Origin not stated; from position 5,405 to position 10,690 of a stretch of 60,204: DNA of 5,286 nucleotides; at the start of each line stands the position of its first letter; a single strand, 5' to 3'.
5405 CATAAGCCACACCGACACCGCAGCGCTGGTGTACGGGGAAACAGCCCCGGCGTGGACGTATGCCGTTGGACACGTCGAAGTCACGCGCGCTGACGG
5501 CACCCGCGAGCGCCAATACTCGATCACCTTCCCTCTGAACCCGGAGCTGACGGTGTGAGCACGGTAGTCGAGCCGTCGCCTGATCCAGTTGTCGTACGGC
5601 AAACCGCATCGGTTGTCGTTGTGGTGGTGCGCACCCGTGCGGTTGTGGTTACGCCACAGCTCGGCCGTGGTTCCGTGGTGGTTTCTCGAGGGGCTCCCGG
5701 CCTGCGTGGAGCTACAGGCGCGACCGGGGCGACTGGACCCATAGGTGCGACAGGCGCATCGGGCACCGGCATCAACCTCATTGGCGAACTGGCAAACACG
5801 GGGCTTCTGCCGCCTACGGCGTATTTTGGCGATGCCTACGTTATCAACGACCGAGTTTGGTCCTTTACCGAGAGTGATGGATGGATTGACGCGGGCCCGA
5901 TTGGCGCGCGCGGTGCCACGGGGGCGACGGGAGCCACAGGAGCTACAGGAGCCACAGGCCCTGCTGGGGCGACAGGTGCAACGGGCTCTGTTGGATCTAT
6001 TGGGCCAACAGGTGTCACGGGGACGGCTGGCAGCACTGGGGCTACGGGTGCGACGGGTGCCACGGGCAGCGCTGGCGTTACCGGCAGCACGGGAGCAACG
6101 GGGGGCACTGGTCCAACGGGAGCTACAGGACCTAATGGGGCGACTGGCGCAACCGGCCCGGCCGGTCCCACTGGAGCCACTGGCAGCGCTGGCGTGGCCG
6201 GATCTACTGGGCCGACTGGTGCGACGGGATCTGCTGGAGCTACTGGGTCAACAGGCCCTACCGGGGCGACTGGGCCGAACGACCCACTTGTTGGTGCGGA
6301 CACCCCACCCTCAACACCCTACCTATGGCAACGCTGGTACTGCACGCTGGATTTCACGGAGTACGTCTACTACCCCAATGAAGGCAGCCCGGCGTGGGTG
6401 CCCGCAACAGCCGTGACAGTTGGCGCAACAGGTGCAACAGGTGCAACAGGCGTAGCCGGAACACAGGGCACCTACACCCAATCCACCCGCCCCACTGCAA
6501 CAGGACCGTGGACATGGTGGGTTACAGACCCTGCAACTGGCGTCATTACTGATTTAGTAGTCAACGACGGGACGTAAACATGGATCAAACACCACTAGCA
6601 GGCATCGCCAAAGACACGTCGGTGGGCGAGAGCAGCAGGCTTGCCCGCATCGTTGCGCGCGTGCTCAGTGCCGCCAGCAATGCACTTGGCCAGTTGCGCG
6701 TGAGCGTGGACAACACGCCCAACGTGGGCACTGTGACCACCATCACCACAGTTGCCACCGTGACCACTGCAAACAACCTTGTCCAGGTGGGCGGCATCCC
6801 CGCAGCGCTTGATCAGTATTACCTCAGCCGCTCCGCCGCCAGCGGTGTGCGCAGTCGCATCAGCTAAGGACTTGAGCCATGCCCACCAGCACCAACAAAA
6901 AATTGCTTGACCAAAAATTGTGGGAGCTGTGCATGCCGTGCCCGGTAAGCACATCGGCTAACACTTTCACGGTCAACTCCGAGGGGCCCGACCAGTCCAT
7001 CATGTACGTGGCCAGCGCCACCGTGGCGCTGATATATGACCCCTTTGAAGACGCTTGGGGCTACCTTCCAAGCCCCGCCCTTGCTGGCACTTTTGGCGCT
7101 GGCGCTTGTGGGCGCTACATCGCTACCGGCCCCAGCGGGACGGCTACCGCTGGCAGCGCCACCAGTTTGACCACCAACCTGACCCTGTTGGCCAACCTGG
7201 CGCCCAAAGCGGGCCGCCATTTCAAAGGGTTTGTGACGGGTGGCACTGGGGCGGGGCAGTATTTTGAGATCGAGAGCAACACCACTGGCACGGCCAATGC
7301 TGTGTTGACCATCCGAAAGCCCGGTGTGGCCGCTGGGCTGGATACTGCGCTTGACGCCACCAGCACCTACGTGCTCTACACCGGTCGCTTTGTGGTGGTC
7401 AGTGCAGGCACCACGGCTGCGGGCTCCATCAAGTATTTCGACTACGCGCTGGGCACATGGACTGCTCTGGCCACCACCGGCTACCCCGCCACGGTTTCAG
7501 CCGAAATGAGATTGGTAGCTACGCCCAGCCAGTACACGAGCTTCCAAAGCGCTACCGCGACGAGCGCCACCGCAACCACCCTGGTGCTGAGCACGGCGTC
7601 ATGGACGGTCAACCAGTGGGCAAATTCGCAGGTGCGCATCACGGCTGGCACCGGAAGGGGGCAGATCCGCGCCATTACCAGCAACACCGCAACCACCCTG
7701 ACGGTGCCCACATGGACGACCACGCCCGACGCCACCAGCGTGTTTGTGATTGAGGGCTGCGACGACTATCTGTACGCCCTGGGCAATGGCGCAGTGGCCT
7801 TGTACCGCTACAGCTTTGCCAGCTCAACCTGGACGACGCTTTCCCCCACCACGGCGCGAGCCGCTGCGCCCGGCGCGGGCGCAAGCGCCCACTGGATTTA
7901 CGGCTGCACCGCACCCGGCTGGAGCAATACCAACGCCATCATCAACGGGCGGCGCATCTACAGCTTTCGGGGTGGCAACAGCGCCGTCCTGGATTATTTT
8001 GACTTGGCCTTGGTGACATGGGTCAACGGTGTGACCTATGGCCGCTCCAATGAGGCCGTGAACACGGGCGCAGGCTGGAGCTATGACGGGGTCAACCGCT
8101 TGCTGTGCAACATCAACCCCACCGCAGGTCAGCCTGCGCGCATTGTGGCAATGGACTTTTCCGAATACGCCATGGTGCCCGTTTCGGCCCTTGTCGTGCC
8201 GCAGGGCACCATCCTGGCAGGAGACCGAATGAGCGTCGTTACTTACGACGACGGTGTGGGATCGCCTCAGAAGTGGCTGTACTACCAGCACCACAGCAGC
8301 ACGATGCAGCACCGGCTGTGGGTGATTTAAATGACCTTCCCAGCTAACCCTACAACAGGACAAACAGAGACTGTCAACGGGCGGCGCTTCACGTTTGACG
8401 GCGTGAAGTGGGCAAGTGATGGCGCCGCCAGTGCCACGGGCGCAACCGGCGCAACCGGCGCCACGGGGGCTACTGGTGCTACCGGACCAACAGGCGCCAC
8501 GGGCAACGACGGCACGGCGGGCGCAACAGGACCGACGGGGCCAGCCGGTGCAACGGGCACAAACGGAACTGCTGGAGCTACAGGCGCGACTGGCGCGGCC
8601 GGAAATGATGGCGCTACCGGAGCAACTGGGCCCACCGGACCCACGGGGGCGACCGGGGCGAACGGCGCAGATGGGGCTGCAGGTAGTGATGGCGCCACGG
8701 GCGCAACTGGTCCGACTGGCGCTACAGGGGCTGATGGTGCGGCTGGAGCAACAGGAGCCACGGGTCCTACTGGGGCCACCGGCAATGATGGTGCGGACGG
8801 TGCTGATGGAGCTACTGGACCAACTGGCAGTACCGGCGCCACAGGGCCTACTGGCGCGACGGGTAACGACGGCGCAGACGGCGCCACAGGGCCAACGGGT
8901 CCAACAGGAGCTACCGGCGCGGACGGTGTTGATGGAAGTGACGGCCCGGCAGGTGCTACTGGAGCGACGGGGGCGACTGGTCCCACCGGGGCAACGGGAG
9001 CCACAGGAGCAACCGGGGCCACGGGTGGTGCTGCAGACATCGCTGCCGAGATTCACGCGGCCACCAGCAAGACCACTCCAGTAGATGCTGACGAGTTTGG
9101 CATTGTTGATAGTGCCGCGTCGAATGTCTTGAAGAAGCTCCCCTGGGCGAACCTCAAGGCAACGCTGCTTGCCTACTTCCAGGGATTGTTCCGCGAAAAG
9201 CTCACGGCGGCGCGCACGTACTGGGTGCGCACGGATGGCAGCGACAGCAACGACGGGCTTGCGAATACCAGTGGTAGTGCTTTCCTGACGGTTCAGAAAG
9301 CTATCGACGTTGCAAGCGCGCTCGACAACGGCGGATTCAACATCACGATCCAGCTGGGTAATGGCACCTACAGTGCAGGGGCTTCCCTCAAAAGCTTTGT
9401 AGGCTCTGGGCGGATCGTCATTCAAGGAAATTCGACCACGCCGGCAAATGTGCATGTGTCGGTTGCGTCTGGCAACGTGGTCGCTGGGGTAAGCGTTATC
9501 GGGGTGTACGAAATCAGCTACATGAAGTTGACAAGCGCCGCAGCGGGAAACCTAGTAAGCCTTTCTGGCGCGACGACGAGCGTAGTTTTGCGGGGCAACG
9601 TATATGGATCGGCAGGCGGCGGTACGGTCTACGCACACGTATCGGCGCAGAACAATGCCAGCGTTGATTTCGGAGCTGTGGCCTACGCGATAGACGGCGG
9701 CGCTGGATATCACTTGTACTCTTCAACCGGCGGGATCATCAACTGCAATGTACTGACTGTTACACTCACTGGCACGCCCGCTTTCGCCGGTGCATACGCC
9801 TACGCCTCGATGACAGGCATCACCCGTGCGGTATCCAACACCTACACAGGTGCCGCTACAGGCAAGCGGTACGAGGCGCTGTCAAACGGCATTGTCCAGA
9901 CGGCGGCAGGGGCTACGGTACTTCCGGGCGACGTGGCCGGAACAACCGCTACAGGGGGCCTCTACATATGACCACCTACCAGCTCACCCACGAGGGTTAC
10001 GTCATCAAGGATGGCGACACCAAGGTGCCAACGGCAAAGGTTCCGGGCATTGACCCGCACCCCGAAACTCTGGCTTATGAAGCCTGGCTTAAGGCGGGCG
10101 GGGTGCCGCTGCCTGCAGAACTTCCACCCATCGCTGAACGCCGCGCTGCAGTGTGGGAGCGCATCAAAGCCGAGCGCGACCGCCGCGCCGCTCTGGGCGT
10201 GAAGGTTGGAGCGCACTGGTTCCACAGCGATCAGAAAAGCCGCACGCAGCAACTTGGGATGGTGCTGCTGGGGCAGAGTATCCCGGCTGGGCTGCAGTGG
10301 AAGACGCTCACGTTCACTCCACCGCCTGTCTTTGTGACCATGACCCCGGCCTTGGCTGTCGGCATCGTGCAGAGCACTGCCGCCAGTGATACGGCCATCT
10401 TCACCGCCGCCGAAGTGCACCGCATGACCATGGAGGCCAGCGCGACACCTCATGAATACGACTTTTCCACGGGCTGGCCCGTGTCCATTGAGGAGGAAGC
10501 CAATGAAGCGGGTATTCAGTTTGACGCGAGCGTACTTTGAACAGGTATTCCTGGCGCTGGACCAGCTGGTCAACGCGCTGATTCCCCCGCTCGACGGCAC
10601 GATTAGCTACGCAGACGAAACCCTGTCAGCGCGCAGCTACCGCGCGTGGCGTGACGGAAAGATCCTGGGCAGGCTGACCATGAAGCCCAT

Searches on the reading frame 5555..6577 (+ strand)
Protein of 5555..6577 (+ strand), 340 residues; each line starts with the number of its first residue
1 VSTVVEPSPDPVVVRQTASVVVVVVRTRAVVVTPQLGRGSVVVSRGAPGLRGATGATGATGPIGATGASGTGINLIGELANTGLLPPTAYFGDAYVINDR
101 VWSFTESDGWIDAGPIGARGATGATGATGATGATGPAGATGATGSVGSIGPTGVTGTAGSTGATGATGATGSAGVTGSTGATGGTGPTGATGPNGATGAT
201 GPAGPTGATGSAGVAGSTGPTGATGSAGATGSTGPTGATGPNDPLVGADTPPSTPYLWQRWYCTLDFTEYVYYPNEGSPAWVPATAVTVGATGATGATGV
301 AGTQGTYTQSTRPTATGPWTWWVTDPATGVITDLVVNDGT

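Call 18: search_protein_families(library=phrogs, proteins=[window:5555-6577:+], max_evalue=0.001)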
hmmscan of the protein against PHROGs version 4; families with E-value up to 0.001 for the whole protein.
window:5555-6577:+ (340 aa): 29 families (the best 25 are shown)
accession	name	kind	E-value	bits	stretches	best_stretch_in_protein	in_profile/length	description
phrog_6320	-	tail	4.5e-39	135.8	2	112-243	81-212/745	tail fiber protein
phrog_819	-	tail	1.4e-32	113.9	2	141-316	505-665/1024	tail protein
phrog_5073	-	tail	1.1e-31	111.4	2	140-242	260-362/519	tail fiber protein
phrog_3904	-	tail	3e-25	89.7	1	36-145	776-890/1086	tail fiber protein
phrog_8745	-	tail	1.8e-23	82.9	2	113-254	1388-1528/1803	tail fiber protein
phrog_29268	-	unknown function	1.5e-22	80.6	2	117-240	415-538/653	-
phrog_28263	-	tail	3.9e-22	78.4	1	43-329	520-799/1400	tail fiber protein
phrog_30509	-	tail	2.8e-20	73.5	2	102-184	30-112/254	collagen like minor tail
phrog_3420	-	unknown function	2.5e-19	69.4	0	42-95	665-717/929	-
phrog_1806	-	tail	3e-17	63.8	1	116-241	108-231/276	collagen like minor tail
phrog_36982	-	unknown function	4.2e-17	62.3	1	41-251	476-678/944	-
phrog_18350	-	tail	5e-17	63.4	2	147-242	102-198/253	tail fiber protein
phrog_366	-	tail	2.4e-14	54.6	2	168-244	309-385/474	tail fiber protein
phrog_1658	-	unknown function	1.1e-13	52.5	1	195-242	52-102/239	-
phrog_35286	-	unknown function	1.6e-12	47.7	1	49-178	217-342/750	-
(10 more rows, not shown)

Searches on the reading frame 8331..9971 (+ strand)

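Call 18: search_protein_families(library=phrogs, proteins=[window:8331-9971:+], max_evalue=0.001)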
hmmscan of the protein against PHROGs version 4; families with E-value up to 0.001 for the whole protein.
window:8331-9971:+ (546 aa): 31 families (the best 25 are shown)
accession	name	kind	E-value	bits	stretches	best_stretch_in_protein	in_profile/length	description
phrog_6320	-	tail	3.7e-42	146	2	115-232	83-209/745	tail fiber protein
phrog_5073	-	tail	3.4e-41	142.8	2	130-341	261-382/519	tail fiber protein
phrog_8745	-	tail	3e-35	121.9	2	133-250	1380-1498/1803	tail fiber protein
phrog_28263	-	tail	2.7e-30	105.4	1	27-234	573-779/1400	tail fiber protein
phrog_819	-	tail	2.1e-29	103.3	1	31-354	502-818/1024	tail protein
phrog_3420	-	unknown function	7.4e-27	94.3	2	31-184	228-381/929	-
phrog_29268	-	unknown function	3.5e-24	85.9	2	31-152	418-539/653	-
phrog_18350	-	tail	9.8e-24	85.4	2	16-135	78-198/253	tail fiber protein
phrog_30509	-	tail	1.1e-23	84.7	3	160-227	48-115/254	collagen like minor tail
phrog_366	-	tail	8.1e-23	82.6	3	163-250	315-398/474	tail fiber protein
phrog_1806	-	tail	9.1e-23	81.9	2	29-136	131-230/276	collagen like minor tail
phrog_38766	-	head and packaging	9.9e-22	78.1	3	146-263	83-199/478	virion structural protein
phrog_36982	-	unknown function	2.3e-18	66.5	2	97-263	579-747/944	-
phrog_34255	-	unknown function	9.7e-17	61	1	18-245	221-449/1044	-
phrog_26246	-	tail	2.4e-14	54.3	2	109-239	80-216/329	tail protein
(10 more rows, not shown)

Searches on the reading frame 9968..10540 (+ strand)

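Call 18: search_protein_families(library=phrogs, proteins=[window:9968-10540:+], max_evalue=0.001)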
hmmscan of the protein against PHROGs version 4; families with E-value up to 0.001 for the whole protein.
window:9968-10540:+ (190 aa): 2 families
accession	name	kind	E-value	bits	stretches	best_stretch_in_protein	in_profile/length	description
phrog_2837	-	tail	3e-23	83.6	1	55-170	84-197/202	tail protein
phrog_1807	-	tail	1.9e-08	35.3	1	56-171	126-240/241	tail fiber protein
